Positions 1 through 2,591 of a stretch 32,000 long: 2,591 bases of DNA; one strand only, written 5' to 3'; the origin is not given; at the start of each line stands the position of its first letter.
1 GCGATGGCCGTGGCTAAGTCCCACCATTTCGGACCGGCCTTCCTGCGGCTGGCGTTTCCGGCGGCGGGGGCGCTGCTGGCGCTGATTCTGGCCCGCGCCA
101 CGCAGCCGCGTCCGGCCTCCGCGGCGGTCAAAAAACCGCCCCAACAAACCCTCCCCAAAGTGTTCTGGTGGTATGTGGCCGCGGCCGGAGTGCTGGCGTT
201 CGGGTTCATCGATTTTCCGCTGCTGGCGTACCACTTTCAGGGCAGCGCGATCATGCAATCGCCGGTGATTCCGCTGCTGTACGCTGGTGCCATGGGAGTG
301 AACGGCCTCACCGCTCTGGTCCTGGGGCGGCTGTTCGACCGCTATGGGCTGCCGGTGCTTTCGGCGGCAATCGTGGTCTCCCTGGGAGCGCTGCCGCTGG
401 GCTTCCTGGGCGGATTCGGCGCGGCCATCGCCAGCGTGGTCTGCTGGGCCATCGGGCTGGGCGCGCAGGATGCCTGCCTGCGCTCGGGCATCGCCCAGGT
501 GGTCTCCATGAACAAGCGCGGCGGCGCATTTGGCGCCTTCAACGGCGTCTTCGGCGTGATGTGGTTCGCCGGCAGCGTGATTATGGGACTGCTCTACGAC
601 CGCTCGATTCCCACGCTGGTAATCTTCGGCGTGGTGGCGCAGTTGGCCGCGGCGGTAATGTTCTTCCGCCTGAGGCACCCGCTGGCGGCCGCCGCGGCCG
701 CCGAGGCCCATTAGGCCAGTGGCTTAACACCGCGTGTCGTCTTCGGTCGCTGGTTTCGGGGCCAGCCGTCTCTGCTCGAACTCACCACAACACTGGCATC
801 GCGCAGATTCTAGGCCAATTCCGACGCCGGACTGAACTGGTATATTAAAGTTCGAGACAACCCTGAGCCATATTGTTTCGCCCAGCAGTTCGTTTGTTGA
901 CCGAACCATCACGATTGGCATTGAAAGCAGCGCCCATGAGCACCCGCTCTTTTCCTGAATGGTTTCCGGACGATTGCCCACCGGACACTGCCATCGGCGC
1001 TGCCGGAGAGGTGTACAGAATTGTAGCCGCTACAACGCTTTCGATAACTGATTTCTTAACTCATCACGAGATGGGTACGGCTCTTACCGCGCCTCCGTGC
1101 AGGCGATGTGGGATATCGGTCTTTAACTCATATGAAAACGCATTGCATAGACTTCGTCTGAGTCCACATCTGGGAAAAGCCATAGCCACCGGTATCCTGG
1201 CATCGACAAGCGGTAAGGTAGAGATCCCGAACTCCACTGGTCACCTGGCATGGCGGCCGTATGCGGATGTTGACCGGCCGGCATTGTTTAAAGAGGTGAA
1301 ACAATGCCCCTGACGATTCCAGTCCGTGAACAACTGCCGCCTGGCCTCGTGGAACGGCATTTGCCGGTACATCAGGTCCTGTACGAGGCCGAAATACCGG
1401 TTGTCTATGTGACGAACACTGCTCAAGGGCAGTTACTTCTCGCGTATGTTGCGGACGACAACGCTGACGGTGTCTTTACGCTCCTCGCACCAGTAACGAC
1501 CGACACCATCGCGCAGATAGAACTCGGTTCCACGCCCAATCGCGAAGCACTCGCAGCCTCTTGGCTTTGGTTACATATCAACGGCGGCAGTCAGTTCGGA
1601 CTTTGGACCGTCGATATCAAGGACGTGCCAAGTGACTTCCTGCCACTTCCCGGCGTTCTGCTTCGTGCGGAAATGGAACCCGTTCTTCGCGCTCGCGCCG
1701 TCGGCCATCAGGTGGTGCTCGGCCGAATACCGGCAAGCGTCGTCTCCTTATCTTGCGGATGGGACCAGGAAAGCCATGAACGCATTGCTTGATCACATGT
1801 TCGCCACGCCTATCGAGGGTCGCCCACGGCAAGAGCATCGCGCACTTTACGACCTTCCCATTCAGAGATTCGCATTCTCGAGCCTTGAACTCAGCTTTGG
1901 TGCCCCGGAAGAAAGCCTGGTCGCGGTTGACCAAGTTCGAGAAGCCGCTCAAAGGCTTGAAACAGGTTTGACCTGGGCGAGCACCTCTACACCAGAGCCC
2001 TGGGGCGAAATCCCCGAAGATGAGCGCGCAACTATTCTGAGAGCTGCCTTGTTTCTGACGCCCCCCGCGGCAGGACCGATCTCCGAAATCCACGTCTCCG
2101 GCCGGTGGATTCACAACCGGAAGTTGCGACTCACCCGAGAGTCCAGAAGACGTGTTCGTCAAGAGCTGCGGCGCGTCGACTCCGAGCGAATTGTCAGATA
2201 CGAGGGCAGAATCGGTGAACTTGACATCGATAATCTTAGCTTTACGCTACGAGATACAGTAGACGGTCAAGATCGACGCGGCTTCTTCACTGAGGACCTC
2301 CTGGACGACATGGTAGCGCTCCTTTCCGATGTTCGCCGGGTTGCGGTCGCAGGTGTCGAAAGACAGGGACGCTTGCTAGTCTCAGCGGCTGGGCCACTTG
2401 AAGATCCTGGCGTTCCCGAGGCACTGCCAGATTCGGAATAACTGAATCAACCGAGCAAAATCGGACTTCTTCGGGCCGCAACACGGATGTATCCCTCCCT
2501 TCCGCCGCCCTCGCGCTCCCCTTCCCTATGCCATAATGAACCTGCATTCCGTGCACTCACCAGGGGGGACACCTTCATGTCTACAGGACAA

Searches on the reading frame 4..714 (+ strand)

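Call 7: search_protein_families(library=pfam, proteins=[window:4-714:+])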
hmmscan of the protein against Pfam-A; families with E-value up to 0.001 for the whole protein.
window:4-714:+ (236 aa): 1 family
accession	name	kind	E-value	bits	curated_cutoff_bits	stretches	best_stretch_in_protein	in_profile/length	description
PF07690.21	MFS_1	-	2.8e-12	46.7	33.4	2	13-190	154-346/347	Major Facilitator Superfamily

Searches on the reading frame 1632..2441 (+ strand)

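Call 7: search_protein_families(library=pfam, proteins=[window:1632-2441:+])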
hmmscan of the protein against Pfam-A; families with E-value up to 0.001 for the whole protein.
window:1632-2441:+ (269 aa): 0 families

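Call 62: search_protein_families(library=pfam, proteins=[window:1632-2441:+], max_evalue=5)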
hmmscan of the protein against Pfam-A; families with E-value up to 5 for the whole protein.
window:1632-2441:+ (269 aa): 1 family
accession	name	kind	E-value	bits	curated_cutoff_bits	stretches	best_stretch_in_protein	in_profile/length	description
PF13480.13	Acetyltransf_6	-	4.7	7.8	22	1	170-249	2-84/143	Acetyltransferase (GNAT) domain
